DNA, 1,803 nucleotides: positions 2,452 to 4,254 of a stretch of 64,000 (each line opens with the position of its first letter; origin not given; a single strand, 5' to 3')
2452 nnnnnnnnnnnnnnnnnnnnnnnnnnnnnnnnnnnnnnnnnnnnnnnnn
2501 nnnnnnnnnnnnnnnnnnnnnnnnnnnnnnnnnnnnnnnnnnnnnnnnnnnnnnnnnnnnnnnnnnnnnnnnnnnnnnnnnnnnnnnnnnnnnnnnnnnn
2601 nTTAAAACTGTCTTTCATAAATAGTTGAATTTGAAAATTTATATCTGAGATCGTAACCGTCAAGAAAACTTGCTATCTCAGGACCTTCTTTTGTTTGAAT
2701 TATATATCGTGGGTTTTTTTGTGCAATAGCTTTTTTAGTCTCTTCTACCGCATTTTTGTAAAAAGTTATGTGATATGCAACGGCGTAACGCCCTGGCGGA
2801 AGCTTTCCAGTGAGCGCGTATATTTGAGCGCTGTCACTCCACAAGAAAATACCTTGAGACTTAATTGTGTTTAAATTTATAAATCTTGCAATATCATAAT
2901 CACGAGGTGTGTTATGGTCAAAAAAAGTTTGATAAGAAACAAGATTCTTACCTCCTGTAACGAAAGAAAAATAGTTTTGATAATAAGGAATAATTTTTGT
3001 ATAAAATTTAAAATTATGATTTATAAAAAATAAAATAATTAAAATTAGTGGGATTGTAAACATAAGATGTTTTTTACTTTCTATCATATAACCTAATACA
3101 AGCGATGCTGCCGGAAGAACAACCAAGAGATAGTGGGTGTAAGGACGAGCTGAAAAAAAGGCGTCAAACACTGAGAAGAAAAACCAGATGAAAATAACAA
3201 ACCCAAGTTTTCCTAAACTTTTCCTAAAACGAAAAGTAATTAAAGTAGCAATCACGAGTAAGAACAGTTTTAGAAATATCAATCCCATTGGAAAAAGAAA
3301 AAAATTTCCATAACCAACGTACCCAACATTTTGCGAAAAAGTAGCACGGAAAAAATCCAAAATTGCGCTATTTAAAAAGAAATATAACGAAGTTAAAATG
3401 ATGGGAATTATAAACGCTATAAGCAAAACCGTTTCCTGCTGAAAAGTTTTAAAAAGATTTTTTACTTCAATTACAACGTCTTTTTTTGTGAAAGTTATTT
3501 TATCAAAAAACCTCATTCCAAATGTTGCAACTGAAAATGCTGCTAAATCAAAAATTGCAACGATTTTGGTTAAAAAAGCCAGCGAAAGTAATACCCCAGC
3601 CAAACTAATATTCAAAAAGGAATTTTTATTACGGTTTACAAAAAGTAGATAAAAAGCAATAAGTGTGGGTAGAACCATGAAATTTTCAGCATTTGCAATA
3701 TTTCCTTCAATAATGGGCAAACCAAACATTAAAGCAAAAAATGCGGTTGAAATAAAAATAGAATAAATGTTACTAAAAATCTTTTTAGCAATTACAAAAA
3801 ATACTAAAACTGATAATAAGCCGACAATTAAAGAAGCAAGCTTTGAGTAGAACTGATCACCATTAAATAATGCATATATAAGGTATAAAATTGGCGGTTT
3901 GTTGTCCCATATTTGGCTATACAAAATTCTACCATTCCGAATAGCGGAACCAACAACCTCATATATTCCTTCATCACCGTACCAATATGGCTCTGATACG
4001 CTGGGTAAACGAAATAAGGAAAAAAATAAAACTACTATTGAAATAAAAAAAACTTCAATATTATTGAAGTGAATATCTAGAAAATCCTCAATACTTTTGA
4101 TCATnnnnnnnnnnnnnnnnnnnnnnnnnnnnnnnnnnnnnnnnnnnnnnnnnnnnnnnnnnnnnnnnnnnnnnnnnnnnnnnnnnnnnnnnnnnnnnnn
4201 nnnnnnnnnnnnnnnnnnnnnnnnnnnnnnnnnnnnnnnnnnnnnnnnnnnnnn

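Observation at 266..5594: Lipid-linked pentose/hexose donor module: DPPR-synthase-like UbiA + MraY/WecA-type transferase + ArnT-like GT-C + cellulose-synthase-like GT2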

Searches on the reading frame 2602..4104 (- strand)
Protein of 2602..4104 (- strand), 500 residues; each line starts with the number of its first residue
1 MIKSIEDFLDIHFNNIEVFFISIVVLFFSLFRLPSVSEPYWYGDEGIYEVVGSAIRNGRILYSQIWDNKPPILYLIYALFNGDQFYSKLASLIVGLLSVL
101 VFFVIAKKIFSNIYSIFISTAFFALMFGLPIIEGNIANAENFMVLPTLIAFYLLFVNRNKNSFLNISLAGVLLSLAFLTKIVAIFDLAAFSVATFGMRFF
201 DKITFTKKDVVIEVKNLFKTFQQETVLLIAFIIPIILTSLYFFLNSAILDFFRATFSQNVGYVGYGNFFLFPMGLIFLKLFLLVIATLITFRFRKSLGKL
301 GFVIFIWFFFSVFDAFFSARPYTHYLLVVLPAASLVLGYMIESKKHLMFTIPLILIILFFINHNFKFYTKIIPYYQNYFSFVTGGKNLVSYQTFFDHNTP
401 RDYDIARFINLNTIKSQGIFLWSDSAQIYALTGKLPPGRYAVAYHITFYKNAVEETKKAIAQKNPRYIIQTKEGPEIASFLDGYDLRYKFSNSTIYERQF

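Call 3: search_protein_families(library=pfam, proteins=[window:2602-4104:-], max_evalue=0.01)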
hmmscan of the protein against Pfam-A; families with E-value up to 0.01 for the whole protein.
window:2602-4104:- (500 aa): 1 family
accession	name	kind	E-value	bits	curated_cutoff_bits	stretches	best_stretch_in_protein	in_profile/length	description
PF13231.12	PMT_2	-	7e-05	23.5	26.1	1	72-190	9-125/160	Dolichyl-phosphate-mannose-protein mannosyltransferase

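Call 4: search_protein_families(library=ncbifam, proteins=[window:2602-4104:-], max_evalue=0.01)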
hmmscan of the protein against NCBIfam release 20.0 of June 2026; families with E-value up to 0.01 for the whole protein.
window:2602-4104:- (500 aa): 0 families

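Call 15: search_solved_structures(query=window:2602-4104:-, max_evalue=1)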
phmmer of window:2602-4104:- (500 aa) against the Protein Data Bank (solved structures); distinct sequences matched with E-value up to 1: 1.
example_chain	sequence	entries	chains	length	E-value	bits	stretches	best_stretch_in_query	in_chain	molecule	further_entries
7aor_av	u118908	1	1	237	0.54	12.4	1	396-451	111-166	mS68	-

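Call 31: find_homologous_proteins(query=window:2602-4104:-, max_evalue=0.00001)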
Query window:2602-4104:- (500 aa): 1585 proteins with E <= 0.00001 among 8000 candidates; the best 120 are listed.
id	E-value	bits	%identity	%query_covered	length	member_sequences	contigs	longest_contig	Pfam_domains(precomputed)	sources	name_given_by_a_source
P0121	0.0e+0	1076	100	100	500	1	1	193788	-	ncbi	-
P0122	4.1e-207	707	63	100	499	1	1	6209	PF02366.25,PF13231.13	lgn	-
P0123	1.3e-203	695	63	100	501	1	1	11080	PF02366.25,PF13231.13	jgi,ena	-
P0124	5.7e-199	680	60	100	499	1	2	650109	PF02366.25,PF13231.13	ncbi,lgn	-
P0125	7.0e-196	670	60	100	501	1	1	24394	PF13231.13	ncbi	-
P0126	1.9e-190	652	57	100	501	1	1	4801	PF13231.13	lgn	-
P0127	4.4e-190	651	60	100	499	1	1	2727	-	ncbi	-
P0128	7.9e-190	650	58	100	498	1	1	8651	PF02366.25,PF13231.13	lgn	-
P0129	1.3e-188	646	59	100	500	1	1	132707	PF02366.25,PF27757.1,PF13231.13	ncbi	-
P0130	4.9e-186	638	57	100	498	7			PF02366.25,PF27757.1,PF13231.13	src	-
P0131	1.4e-183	629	56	100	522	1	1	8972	PF13231.13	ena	-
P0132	1.4e-182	626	56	100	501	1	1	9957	PF02366.25,PF13231.13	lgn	-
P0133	6.4e-182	624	58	98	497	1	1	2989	PF02366.25,PF13231.13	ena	-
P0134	4.5e-181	621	57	100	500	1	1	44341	PF02366.25,PF13231.13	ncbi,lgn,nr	ncbi:MAG TPA: phospholipid carrier-dependent glycosyltransferase [Patescibacteria group bacterium]|n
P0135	5.4e-181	621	57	97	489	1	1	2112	PF27757.1,PF13231.13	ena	-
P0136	3.4e-180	618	57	100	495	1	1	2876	PF02366.25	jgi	jgi:hypothetical protein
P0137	4.3e-180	618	56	100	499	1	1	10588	PF13231.13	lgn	-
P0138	4.6e-180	618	57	100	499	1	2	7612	PF13231.13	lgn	-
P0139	4.6e-180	618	58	100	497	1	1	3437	PF02366.25,PF13231.13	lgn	-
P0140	8.8e-180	617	57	100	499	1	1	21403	PF02366.25,PF13231.13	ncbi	-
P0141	1.2e-179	616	56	100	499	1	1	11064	PF13231.13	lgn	-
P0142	3.2e-179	615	56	100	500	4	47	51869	PF02366.25,PF13231.13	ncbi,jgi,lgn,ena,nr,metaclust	ncbi:MAG: hypothetical protein UT56_C0016G0003 [Candidatus Levybacteria bacterium GW2011_GWB1_39_7]|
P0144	6.0e-178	611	57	96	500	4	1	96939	PF13231.13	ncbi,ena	-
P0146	4.6e-177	608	55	100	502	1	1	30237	PF02366.25,PF13231.13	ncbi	-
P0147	5.3e-177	608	57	96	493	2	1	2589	PF13231.13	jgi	-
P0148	5.4e-177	608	57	100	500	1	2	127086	PF13231.13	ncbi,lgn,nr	ncbi:MAG TPA: glycosyltransferase family 39 protein [Patescibacteria group bacterium]|nr:glycosyltra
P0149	2.3e-176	606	57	97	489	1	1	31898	PF13231.13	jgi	jgi:4-amino-4-deoxy-L-arabinose transferase-like glycosyltransferase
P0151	3.2e-175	602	56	97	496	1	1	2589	PF02366.25,PF27757.1,PF13231.13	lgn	-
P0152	3.6e-175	602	56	97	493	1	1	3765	PF13231.13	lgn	-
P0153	6.3e-175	601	57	97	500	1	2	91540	PF27757.1,PF13231.13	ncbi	-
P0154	1.9e-174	599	54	100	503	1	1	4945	PF02366.25,PF13231.13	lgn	-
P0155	5.4e-174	598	55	97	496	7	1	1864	PF02366.25,PF13231.13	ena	-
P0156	9.2e-174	597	55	97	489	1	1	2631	PF02366.25,PF27757.1,PF13231.13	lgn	-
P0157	5.9e-173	594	56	97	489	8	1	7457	PF13231.13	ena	-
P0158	6.4e-173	594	56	97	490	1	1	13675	PF13231.13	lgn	-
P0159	2.0e-172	593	55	97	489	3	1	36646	PF13231.13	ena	-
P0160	5.7e-172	591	60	90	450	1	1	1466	PF13231.13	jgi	jgi:hypothetical protein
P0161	1.6e-171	590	56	100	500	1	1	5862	PF13231.13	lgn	-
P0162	1.9e-171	589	56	97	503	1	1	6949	PF02366.25,PF13231.13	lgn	-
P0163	1.1e-169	584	54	100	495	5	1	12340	PF02366.25,PF27757.1,PF13231.13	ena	-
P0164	4.0e-169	582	53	97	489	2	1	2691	PF27757.1,PF13231.13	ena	-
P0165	1.3e-168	580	55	99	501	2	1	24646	PF27757.1,PF13231.13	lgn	-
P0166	2.1e-167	576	54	100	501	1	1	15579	PF02366.25,PF13231.13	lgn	-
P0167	2.2e-167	576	55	97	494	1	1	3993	PF02366.25,PF13231.13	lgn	-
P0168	3.5e-166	572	55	99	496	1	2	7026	PF13231.13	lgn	-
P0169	1.6e-165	570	52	100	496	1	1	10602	PF13231.13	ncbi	-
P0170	3.4e-165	569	54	97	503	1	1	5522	PF13231.13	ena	-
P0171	1.5e-164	567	53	99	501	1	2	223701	PF13231.13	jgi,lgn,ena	-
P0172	2.3e-164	566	53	99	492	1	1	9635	PF02366.25,PF13231.13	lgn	-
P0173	9.2e-161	554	52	97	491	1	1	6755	PF02366.25,PF27757.1,PF13231.13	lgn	-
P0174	3.1e-160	552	52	100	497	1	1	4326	PF02366.25,PF27757.1,PF13231.13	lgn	-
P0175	3.4e-159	549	55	89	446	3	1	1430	PF13231.13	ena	-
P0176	7.0e-159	548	52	100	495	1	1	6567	PF13231.13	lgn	-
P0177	9.5e-158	544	53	97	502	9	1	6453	PF13231.13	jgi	-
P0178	5.1e-157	542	52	100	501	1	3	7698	PF02366.25,PF13231.13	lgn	-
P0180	6.7e-156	538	51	100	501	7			PF13231.13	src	-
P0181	2.6e-155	536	53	99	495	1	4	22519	PF13231.13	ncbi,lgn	-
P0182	4.4e-155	535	51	97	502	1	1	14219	PF13231.13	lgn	-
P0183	6.7e-155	535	54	96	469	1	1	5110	PF13231.13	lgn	-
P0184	1.7e-154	534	52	97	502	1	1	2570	PF13231.13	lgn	-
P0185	1.6e-153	530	52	97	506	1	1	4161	PF13231.13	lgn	-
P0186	1.9e-153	530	51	100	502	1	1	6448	PF02366.25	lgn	-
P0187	2.8e-153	529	53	97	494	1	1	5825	PF13231.13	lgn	-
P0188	1.3e-152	527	53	96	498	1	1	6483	PF13231.13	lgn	-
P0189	1.3e-152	527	52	97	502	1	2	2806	PF13231.13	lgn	-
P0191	1.6e-152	527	51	96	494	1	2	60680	PF13231.13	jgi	jgi:hypothetical protein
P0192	3.4e-152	526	51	96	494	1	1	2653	PF13231.13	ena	-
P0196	2.1e-150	520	50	99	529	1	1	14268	PF02366.25,PF13231.13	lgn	-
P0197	4.1e-150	519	49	100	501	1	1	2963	PF02366.25,PF27757.1,PF13231.13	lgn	-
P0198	8.9e-150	518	48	97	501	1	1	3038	PF13231.13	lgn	-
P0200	4.6e-149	516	50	97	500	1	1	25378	PF02366.25,PF27757.1,PF13231.13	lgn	-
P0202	1.1e-148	514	51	100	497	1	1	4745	PF27757.1,PF13231.13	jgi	jgi:hypothetical protein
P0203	1.5e-148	514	50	96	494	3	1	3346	PF13231.13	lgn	-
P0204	4.9e-148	512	50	100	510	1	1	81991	PF13231.13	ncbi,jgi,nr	ncbi:hypothetical protein C4577_01480 [Candidatus Parcubacteria bacterium]|nr:MAG: hypothetical prot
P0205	5.9e-148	512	51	96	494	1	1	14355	PF13231.13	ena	-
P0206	7.1e-148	512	50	97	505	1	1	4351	PF02366.25,PF13231.13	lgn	-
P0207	8.4e-148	511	52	95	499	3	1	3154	PF13231.13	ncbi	-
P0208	2.5e-147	510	50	97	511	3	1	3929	PF13231.13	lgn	-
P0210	2.4e-146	507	49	97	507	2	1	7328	PF13231.13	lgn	-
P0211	7.7e-146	505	51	97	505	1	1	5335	PF02366.25,PF13231.13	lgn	-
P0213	1.5e-145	504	49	100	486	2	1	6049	PF02366.25,PF13231.13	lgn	-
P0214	2.2e-145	503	50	97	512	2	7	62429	PF13231.13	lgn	-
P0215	2.2e-145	503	49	100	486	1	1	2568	PF02366.25,PF13231.13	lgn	-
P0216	2.6e-145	503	50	97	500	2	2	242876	PF27757.1,PF13231.13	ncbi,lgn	-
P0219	1.1e-144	501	50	97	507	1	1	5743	PF13231.13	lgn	-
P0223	1.7e-143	497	50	97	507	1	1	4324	PF13231.13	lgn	-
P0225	7.0e-143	495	50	96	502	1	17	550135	-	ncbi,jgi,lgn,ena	jgi:hypothetical protein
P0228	4.1e-142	493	49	96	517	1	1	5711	PF02366.25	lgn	-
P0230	1.1e-139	485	49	99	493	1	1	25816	PF02366.25,PF13231.13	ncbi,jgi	jgi:hypothetical protein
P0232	6.7e-139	482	47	97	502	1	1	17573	PF02366.25,PF13231.13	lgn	-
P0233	9.7e-139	482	49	97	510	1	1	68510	PF13231.13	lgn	-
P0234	1.7e-138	481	50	94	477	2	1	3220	PF02366.25,PF13231.13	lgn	-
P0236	2.7e-137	477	51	95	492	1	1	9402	PF13231.13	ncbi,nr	ncbi:MAG: glycosyltransferase family 39 protein [bacterium]|nr:glycosyltransferase family 39 protein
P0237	4.2e-137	476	51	95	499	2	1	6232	PF13231.13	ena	-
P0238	4.6e-137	476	45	100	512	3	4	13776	-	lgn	-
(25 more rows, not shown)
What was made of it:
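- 2602..4104 (-): GT-C-fold glycosyltransferase of an undescribed family, 500 aa; presumed extracytoplasmic user of the polyprenyl-phosphate-pentose donor. PMT_2 scores 23.5 bits, below cutoff (call 3), though homologs hit PF02366/PF13231 (call 31).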

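Call 43: predict_structure(alignment_id=A1)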
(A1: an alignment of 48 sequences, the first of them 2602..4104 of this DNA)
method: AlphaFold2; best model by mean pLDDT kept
length: 500 residues; sequences in the alignment: 48
mean_pLDDT: 90.2   pTM: 0.89
mean pLDDT of the five models: 90.2, 88.1, 87.7, 87.6, 85.8
residues with pLDDT >= 90: 350; 70-90: 122; 50-70: 28; < 50: 0
segments of 3 or more residues with pLDDT < 50: none
pLDDT, mean of each block of 10 residues (from residue 1): 75 90 95 87 82 95 90 92 90 94 96 97 93 67 95 85 90 95 95 89 68 67 90 96 95 83 84 93 96 92 97 92 90 97 91 93 88 92 94 91 94 94 92 94 89 94 96 92 93 91
secondary structure, 60 per line:
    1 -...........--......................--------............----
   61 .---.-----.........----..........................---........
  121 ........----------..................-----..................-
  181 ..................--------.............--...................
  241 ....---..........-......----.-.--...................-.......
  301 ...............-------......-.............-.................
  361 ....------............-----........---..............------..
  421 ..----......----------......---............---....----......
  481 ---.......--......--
elements in order: H2-12 H15-36 H45-56 H71-79 H84-109 H113-128 H139-156 H162-179 H181-198 H207-219 H222-244 H248-257 H259-264 H274-292 H294-315 H323-328 H330-342 H344-364 H371-382 H388-395 H399-412 E419-422 H427-432 H443-448 H452-463 E467-470 H475-480 E484-490 E493-498
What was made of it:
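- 2602..4104 (-): AlphaFold model pLDDT 90.2, pTM 0.89 (call 43).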

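Call 51: fold_search(model_id=the predicted structure, library=pdb)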
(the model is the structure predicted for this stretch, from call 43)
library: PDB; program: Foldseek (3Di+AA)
matches with E <= 10: 249; with E <= 0.001: 9
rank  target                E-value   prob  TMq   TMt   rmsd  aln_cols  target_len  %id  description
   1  7e9s_A                1.9e-07  1.00  0.45  0.29  13.9       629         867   14  Archaeal oligosaccharyltransferase AglB from Archaeoglobus fulgidus in complex with an inhibitory peptide and a dolich (released 2021-09-08)
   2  3waj                  2.4e-06  1.00  0.42  0.29  12.9       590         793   14  Crystal structure of the Archaeoglobus fulgidus oligosaccharyltransferase (O29867_ARCFU) complex with Zn and sulfate (released 2013-10-30)
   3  8pn9_A                1.8e-05  1.00  0.41  0.33  13.7       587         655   11  Structure of human oligosaccharyltransferase OST-A complex bound to NGI-1 (released 2024-05-08)
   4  7oci_F                6.9e-05  1.00  0.45  0.37  16.2       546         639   11  Cryo-EM structure of yeast Ost6p containing oligosaccharyltransferase complex (released 2022-02-16)
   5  9i5k_A                3.6e-04  1.00  0.44  0.45   9.6       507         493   15  Structure of the Chaetomium thermophilum Pmt4 homodimer (C2 symmetry) (released 2025-12-24)
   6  6ezn_F                4.0e-04  1.00  0.46  0.37  14.5       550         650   10  Cryo-EM structure of the yeast oligosaccharyltransferase (OST) complex (released 2018-01-17)
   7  6gxc_A                5.1e-04  1.00  0.44  0.33  12.1       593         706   13  Bacterial oligosaccharyltransferase PglB in complex with an inhibitory peptide and a reactive lipid-linked oligosaccha (released 2018-11-14)
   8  6ftg_5                5.3e-04  1.00  0.49  0.40  15.5       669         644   11  Subtomogram average of OST-containing ribosome-translocon complexes from canine rough microsomal membranes (released 2018-03-21)
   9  6p25_B                9.9e-04  1.00  0.32  0.24   6.2       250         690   15  Structure of S. cerevisiae protein O-mannosyltransferase Pmt1-Pmt2 complex bound to the sugar donor and a peptide acce (released 2019-07-10)
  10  5ogl_A                1.3e-03  1.00  0.41  0.31  12.2       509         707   15  Structure of bacterial oligosaccharyltransferase PglB in complex with an acceptor peptide and an lipid-linked oligosac (released 2017-10-25)
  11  8imx_U                1.7e-03  1.00  0.38  0.44   7.4       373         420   15  Cryo-EM structure of GPI-T with a chimeric GPI-anchored protein (released 2023-08-16)
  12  9i5l_A                1.8e-03  1.00  0.34  0.25   5.5       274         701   17  Structure of the Chaetomium thermophilum Pmt4 homodimer (C1 symmetry) (released 2025-12-24)
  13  9e61_A                2.4e-03  1.00  0.33  0.24   5.4       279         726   15  Cryo-EM structure of Saccharomyces cerevisiae Pmt4 apo form (released 2025-10-15)
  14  9e6i_B                2.4e-03  1.00  0.33  0.24   7.3       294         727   14  Cryo-EM structure of Saccharomyces cerevisiae Pmt4-Ccw5 complex (released 2025-10-15)
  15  9e61_B                2.7e-03  1.00  0.33  0.24   5.4       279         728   15  Cryo-EM structure of Saccharomyces cerevisiae Pmt4 apo form (released 2025-10-15)
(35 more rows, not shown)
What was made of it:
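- On Actinobacterial DPA / arabinan pathway: Foldseek gives EmbB E 0.09 and TM 0.39, well behind AglB, STT3 and PMT (call 51).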

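Call 67: search_solved_structures(query=A1, max_evalue=1)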
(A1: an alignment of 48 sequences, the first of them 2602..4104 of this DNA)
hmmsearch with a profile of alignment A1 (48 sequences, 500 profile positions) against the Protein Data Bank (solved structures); distinct sequences matched with E-value up to 1: 0.
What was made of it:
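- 2602..4104 (-): The family profile finds nothing in the PDB (call 67).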

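Call 73: find_encoding_contigs(protein=P0121, flank=10000, max_places=2)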
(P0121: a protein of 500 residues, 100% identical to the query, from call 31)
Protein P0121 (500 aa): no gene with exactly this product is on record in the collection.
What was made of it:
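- Tried and rejected: Looking up the exact GT-C protein to identify the source record failed (call 73).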

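Call 96: find_encoding_contigs(protein=P0225, flank=6000, max_places=1)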
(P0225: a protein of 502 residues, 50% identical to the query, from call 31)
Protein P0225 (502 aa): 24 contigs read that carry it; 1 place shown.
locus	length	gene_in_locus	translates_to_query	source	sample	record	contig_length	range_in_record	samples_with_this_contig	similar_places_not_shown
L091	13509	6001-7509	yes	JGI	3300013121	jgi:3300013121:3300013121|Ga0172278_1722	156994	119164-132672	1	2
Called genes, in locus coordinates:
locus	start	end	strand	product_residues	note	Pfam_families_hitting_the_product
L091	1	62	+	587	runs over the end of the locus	PF00009:GTP_EFTU, PF03144:GTP_EFTU_D2, PF00679:EFG_C, PF06421:LepA_C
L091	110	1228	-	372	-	PF00963:Cohesin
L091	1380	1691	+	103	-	PF00166:Cpn10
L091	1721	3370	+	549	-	PF00118:Cpn60_TCP1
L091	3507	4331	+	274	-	PF01026:TatD_DNase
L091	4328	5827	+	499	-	PF13632:Glyco_trans_2_3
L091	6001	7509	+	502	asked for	-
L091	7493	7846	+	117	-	-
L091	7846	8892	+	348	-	PF00953:Glycos_transf_4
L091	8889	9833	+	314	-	PF01040:UbiA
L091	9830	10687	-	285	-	PF08308:PEGA, PF08239:SH3_3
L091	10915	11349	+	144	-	PF27746:Small_heat_shock_put (faint), PF00011:HSP20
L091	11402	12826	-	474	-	PF00133:tRNA-synt_1, PF01406:tRNA-synt_1e (faint), PF09334:tRNA-synt_1g, PF00133:tRNA-synt_1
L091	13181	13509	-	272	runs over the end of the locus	PF00215:OMPdecase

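Call 97: find_encoding_contigs(protein=P0204, flank=6000, max_places=1)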
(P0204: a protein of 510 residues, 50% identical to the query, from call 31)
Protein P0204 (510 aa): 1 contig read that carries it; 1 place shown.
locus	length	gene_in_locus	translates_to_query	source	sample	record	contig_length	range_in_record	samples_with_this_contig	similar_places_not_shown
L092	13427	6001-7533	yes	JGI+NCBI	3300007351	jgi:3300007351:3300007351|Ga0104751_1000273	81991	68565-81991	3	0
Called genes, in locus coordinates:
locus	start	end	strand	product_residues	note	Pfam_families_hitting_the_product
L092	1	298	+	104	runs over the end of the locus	PF00166:Cpn10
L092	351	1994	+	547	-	PF00118:Cpn60_TCP1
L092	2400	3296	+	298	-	PF25019:LRR_R13L1-DRL21 (faint), PF23598:LRR_14, PF00560:LRR_1 (faint), PF13855:LRR_8, PF12799:LRR_4 (weak), PF23598:LRR_14, PF12799:LRR_4 (weak), PF13855:LRR_8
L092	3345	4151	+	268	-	PF01026:TatD_DNase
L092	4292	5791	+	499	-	PF13632:Glyco_trans_2_3 (weak)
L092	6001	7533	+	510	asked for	PF13231:PMT_2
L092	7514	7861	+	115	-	-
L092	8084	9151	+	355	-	PF00953:Glycos_transf_4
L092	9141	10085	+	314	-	PF01040:UbiA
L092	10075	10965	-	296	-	PF08308:PEGA, PF08239:SH3_3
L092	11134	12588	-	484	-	PF00133:tRNA-synt_1, PF01406:tRNA-synt_1e (weak), PF09334:tRNA-synt_1g, PF00133:tRNA-synt_1, PF01406:tRNA-synt_1e (weak)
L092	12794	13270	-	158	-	-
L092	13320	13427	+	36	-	?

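Call 98: find_encoding_contigs(protein=P0238, flank=6000, max_places=1)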
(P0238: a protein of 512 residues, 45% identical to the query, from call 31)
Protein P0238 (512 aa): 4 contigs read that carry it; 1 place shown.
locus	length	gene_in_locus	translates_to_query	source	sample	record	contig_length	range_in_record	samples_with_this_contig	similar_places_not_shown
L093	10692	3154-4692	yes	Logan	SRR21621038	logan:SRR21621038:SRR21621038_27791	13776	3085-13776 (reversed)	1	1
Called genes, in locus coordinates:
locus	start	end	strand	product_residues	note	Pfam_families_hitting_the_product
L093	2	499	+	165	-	?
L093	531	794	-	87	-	PF04193:PQ-loop, PF03083:MtN3_slv (weak)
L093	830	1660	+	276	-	PF01026:TatD_DNase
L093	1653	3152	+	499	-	PF13632:Glyco_trans_2_3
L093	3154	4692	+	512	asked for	-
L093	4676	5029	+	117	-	-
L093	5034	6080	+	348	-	PF00953:Glycos_transf_4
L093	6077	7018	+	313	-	PF01040:UbiA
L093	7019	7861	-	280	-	PF08308:PEGA, PF08239:SH3_3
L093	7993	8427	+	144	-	PF00011:HSP20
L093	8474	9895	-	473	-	PF00133:tRNA-synt_1, PF01406:tRNA-synt_1e (faint), PF09334:tRNA-synt_1g, PF00133:tRNA-synt_1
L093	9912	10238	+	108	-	-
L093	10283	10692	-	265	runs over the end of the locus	PF00215:OMPdecase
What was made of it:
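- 2602..4104 (-): Three distant homologs all sit in the same module (calls 96-98).
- Module GT-C homologs at 45-50% identity are always in the module (calls 96-98). The module GT-C family has been found only in this operon (calls 96-98).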
